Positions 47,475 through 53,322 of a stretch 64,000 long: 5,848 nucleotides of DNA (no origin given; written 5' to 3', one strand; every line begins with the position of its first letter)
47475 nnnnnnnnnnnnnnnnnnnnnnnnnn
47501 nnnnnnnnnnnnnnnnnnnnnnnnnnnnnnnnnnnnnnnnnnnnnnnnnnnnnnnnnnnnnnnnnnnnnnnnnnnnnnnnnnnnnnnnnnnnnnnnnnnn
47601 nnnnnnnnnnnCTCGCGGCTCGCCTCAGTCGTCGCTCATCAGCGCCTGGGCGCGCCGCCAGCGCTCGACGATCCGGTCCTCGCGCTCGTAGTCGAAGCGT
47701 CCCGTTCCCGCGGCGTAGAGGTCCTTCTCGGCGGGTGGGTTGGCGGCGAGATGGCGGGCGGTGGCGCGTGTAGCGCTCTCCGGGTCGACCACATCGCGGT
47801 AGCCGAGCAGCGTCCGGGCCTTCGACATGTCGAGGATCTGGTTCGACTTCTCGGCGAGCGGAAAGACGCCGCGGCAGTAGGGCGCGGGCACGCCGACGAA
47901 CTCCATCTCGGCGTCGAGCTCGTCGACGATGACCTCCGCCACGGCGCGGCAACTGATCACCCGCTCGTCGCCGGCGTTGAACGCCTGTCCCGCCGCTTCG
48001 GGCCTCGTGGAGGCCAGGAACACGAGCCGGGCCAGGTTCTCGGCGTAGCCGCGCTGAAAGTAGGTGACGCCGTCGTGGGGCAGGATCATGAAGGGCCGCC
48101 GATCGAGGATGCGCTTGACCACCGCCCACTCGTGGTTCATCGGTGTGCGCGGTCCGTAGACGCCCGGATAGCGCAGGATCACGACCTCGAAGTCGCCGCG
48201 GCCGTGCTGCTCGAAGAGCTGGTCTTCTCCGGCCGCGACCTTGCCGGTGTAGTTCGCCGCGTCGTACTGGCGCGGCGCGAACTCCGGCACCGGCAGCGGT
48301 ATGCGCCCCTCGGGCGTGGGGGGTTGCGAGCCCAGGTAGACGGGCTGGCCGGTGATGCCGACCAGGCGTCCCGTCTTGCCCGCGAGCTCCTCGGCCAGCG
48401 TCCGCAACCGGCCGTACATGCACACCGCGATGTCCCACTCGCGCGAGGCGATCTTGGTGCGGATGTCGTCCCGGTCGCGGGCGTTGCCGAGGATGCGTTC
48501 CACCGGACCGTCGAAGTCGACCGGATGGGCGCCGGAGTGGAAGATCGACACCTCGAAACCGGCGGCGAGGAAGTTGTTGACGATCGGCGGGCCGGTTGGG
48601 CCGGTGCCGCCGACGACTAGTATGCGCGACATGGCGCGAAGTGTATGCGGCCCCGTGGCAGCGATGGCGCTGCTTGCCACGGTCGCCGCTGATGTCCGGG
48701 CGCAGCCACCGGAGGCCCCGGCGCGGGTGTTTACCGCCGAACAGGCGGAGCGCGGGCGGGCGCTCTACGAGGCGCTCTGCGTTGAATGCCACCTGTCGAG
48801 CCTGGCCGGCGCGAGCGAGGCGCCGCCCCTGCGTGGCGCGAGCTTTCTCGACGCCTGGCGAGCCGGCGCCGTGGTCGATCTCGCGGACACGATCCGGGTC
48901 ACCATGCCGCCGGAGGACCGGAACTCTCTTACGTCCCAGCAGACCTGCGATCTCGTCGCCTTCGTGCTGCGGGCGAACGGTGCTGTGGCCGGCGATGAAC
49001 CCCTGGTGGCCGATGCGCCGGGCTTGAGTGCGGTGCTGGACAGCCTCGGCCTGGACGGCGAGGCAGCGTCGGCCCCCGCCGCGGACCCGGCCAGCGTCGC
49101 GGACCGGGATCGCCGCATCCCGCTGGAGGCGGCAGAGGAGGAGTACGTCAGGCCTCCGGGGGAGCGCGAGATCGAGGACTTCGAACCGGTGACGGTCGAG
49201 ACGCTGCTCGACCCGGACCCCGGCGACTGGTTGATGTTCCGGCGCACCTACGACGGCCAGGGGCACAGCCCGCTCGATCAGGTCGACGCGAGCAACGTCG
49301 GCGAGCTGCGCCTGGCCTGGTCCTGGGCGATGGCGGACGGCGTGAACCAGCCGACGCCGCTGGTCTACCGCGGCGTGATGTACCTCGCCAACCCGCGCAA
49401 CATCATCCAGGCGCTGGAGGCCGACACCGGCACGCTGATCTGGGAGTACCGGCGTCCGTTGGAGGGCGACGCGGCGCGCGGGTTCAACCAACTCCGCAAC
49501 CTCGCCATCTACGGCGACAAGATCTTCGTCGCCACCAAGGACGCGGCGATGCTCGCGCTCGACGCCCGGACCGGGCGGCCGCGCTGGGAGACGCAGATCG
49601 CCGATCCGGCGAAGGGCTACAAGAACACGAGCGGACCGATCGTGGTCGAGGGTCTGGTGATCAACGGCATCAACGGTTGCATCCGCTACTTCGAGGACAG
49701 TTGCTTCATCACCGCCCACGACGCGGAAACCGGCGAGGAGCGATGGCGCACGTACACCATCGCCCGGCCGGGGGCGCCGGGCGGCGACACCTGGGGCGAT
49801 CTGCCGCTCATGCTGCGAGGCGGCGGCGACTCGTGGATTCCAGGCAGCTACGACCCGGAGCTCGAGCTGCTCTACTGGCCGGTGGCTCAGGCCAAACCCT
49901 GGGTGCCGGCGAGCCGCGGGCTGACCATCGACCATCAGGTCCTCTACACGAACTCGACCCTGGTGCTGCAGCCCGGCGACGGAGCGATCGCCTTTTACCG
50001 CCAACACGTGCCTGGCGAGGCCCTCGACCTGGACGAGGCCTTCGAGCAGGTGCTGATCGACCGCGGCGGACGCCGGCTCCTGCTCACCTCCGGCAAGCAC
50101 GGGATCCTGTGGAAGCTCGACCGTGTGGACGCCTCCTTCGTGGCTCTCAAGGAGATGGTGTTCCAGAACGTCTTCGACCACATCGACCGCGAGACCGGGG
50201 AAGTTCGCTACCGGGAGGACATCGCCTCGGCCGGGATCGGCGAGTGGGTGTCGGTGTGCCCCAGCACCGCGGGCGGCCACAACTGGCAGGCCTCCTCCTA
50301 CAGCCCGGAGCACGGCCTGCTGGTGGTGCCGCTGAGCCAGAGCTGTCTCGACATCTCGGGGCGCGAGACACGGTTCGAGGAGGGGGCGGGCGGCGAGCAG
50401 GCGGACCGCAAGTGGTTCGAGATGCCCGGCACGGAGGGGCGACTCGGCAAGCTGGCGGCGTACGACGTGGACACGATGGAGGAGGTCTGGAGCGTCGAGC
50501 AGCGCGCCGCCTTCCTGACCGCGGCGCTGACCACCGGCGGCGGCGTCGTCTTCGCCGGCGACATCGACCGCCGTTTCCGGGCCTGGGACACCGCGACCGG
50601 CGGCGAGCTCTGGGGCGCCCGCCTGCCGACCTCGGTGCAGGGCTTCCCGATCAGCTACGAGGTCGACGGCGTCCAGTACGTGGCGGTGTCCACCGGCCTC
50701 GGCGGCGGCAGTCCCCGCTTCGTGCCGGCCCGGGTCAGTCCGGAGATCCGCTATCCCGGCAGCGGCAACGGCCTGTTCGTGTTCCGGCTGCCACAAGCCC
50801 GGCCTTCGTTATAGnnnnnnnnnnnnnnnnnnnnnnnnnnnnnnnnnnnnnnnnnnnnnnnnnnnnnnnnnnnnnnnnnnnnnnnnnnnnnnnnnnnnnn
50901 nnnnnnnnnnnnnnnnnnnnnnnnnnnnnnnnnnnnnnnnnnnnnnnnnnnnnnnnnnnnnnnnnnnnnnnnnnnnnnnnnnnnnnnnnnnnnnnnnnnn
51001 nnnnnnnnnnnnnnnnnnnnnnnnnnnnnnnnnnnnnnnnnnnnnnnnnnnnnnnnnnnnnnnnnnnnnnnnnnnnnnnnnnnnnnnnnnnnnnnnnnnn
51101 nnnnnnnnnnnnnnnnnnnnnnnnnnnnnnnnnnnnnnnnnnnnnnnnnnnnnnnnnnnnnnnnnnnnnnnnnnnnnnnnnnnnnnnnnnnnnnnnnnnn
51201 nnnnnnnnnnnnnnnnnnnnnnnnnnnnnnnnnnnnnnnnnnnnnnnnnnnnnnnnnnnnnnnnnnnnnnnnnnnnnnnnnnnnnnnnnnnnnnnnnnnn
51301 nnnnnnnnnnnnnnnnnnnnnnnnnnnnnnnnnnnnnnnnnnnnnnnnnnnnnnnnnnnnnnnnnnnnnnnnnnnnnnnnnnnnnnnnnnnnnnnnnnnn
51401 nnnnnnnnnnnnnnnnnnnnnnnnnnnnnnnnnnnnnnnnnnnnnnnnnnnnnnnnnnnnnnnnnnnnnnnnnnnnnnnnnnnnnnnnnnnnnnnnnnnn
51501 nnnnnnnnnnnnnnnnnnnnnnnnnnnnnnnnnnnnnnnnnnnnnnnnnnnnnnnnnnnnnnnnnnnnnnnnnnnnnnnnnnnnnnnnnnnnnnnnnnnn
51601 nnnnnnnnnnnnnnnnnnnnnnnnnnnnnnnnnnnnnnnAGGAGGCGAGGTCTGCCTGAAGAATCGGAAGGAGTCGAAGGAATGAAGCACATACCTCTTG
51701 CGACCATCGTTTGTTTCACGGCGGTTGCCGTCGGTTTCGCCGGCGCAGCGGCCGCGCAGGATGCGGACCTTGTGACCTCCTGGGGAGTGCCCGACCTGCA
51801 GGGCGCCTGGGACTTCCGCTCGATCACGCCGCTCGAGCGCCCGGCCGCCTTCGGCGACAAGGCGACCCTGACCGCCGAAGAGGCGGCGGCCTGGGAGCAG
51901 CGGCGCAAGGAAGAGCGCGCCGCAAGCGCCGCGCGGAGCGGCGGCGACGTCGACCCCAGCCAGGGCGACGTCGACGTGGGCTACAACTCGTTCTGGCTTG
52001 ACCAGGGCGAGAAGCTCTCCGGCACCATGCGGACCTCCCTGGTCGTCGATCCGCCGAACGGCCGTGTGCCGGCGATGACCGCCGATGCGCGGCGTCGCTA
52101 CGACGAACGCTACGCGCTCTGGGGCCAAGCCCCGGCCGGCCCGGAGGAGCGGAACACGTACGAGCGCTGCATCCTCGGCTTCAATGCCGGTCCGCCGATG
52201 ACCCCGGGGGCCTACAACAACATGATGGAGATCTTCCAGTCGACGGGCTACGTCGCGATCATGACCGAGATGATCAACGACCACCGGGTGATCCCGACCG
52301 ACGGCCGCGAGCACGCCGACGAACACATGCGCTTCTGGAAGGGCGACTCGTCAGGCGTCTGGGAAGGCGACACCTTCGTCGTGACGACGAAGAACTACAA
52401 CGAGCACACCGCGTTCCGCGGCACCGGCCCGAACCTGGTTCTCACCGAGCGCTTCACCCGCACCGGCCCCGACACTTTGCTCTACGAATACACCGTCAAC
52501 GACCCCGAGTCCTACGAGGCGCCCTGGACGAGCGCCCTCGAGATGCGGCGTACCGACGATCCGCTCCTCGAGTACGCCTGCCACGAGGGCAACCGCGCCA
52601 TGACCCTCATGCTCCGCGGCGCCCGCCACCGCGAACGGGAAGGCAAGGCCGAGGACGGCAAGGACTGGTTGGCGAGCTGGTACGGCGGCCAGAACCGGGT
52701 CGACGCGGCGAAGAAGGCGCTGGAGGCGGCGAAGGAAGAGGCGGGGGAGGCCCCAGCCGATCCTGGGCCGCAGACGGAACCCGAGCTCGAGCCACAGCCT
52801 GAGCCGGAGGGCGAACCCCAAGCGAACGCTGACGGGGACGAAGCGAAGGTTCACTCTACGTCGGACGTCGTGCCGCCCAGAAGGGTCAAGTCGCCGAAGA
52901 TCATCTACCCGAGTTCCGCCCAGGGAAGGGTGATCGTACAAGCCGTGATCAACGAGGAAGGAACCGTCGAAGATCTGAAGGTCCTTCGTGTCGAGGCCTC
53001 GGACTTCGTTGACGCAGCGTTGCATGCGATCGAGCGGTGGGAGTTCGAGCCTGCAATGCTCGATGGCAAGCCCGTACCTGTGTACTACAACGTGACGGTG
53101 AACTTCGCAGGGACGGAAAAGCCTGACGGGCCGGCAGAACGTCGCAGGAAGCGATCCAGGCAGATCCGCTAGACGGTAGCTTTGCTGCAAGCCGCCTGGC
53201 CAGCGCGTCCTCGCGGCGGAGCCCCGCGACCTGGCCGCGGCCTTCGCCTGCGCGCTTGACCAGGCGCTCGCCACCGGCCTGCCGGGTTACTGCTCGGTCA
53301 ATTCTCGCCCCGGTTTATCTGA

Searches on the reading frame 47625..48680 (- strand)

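Call 16: search_protein_families(library=pfam, proteins=[window:47625-48680:-], max_evalue=0.001)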
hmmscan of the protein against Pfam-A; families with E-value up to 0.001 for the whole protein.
window:47625-48680:- (351 aa): 1 family
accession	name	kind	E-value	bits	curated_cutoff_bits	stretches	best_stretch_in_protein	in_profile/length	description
PF01370.27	Epimerase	-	5.1e-09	36.3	20.9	1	143-237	141-240/240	NAD dependent epimerase/dehydratase family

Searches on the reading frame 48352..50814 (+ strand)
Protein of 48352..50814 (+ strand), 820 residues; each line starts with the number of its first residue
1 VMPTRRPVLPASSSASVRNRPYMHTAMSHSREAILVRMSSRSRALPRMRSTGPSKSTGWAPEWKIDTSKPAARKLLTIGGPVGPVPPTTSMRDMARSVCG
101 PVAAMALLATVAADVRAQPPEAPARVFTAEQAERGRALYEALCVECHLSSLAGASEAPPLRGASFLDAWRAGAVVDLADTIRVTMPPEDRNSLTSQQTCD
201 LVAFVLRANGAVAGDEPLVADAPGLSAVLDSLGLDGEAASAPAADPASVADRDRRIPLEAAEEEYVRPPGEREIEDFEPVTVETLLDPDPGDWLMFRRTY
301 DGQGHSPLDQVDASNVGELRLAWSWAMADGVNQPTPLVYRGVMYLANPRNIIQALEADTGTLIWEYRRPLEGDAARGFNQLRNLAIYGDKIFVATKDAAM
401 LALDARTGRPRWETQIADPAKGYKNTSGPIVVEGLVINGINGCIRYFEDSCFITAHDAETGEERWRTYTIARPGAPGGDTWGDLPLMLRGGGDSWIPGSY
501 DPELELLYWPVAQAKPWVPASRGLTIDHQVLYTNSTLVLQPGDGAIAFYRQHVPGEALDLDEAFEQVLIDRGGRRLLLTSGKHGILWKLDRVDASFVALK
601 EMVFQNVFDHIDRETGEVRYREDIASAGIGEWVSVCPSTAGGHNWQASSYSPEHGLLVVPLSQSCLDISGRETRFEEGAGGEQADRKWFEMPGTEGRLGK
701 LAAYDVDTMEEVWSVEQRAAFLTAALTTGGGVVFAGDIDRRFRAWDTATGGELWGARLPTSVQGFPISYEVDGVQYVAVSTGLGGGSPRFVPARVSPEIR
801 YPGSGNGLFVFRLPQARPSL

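Call 16: search_protein_families(library=pfam, proteins=[window:48352-50814:+], max_evalue=0.001)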
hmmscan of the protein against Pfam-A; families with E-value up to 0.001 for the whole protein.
window:48352-50814:+ (820 aa): 5 families
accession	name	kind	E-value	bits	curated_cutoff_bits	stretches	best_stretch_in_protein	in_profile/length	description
PF01011.28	PQQ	-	1.3e-56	193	26.7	2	293-593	1-331/595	Glucose/ethanol/alcohol dehydrogenase, beta-propeller domain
PF13360.13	PQQ_2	-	1e-24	87.9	27.6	2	321-473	55-200/233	Outer membrane protein assembly factor BamB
PF13442.11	Cytochrome_CBB3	-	5.9e-08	33.4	27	1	131-205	2-68/68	Cytochrome C oxidase, cbb3-type, subunit III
PF13570.13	Beta-prop_ACSF4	-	1.5e-05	25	133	0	321-419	83-176/329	Beta-alanine-activating enzyme, beta-propeller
PF00034.26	Cytochrom_C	-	0.0002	23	21.3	0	132-206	1-87/90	Cytochrome c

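Call 62: find_homologous_proteins(query=window:48352-50814:+, max_evalue=1e-20)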
Query window:48352-50814:+ (820 aa): 4237 proteins with E <= 1e-20 among 8000 candidates; the best 120 are listed.
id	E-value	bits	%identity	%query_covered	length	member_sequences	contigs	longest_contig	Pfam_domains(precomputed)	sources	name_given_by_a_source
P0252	0.0e+0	1538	95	87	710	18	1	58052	PF01011.29,PF13360.14,PF13570.14,PF13442.12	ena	-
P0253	0.0e+0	1521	93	86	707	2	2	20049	PF01011.29,PF13360.14,PF13570.14,PF13442.12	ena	-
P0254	0.0e+0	1493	92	86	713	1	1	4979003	PF01011.29,PF13360.14,PF13570.14,PF13442.12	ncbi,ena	-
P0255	0.0e+0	1488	93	85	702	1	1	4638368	PF01011.29,PF13360.14,PF13570.14,PF13442.12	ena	-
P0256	0.0e+0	1486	91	86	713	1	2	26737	PF01011.29,PF13360.14,PF13570.14,PF13442.12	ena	-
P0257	0.0e+0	1465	88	88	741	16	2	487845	PF01011.29,PF13360.14,PF13570.14,PF13442.12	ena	-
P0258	0.0e+0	1461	89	85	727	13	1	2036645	PF01011.29,PF13360.14,PF13570.14,PF13442.12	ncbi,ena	-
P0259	0.0e+0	1450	88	86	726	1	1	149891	PF01011.29,PF13360.14,PF13570.14,PF13442.12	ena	-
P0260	0.0e+0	1435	86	88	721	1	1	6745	PF01011.29,PF13360.14,PF13570.14,PF13442.12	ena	-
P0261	0.0e+0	1435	88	84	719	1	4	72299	PF01011.29,PF13360.14,PF13570.14,PF13442.12,PF00034.27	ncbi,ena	-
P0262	0.0e+0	1432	88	85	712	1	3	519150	PF01011.29,PF13360.14,PF13570.14,PF13442.12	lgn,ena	-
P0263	0.0e+0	1430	86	88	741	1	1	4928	PF01011.29,PF13360.14,PF13570.14,PF13442.12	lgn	-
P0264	0.0e+0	1428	86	88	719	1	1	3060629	PF01011.29,PF13360.14,PF13570.14,PF13442.12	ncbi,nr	ncbi:MAG: PQQ-binding-like beta-propeller repeat protein [Acidobacteria bacterium]|nr:PQQ-binding-li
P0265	0.0e+0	1421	87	85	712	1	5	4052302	PF01011.29,PF13360.14,PF13570.14,PF13442.12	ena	-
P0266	0.0e+0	1421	86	88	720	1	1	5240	PF01011.29,PF13360.14,PF13570.14,PF13442.12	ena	-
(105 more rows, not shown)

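Call 64: find_encoding_contigs(protein=P0252, flank=10000, max_places=3)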
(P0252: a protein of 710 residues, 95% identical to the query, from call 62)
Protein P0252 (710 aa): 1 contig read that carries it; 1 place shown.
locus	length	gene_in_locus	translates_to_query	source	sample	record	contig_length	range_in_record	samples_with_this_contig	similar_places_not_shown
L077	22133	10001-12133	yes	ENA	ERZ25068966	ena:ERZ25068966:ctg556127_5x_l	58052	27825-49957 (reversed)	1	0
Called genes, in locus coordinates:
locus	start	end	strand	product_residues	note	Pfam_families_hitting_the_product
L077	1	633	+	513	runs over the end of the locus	PF04784:DUF547, PF04055:Radical_SAM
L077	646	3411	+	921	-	-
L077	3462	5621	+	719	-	-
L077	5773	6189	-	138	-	PF05168:HEPN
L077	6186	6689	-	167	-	PF01909:NTP_transf_2, PF18765:Polbeta (weak)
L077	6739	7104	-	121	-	-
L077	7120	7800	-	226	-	-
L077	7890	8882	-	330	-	-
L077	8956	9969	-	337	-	PF01370:Epimerase (weak)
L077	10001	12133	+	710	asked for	PF13442:Cytochrome_CBB3, PF01011:PQQ, PF13360:PQQ_2, PF13570:Beta-prop_ACSF4 (faint), PF01011:PQQ, PF13360:PQQ_2 (weak)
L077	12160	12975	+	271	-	-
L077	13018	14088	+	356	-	-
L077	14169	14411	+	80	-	-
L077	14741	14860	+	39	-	-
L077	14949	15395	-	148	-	PF19649:DUF6152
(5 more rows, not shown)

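Call 92: find_encoding_contigs(protein=P0254, flank=10000, max_places=2)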
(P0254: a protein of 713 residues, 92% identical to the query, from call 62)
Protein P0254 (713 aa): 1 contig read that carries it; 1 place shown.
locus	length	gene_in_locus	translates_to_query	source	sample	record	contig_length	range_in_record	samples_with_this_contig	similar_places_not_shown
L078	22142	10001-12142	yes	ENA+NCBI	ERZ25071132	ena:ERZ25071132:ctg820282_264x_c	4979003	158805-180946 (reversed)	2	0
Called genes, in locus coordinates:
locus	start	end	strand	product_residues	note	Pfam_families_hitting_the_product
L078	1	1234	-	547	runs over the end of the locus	-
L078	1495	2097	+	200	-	-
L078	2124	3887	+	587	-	PF13582:Reprolysin_3 (weak), PF13688:Reprolysin_5 (weak)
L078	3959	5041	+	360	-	-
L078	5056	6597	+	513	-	PF04784:DUF547, PF04055:Radical_SAM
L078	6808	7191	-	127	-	-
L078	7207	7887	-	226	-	-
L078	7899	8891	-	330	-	-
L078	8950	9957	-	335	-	PF01370:Epimerase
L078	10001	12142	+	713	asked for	PF13442:Cytochrome_CBB3, PF01011:PQQ, PF13360:PQQ_2, PF13570:Beta-prop_ACSF4 (faint), PF01011:PQQ, PF13360:PQQ_2 (weak)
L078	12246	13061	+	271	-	-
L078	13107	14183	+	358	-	-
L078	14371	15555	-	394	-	PF13191:AAA_16, PF13401:AAA_22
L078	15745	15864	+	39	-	-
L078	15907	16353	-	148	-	PF19649:DUF6152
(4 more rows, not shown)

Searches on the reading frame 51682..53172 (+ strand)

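Call 16: search_protein_families(library=pfam, proteins=[window:51682-53172:+], max_evalue=0.001)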
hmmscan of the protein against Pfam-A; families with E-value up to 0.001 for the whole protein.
window:51682-53172:+ (496 aa): 1 family
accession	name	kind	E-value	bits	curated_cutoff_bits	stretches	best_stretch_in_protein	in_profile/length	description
PF03544.19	TonB_C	-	1.1e-14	55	24.6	1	413-475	14-77/79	Gram-negative bacterial TonB protein C-terminal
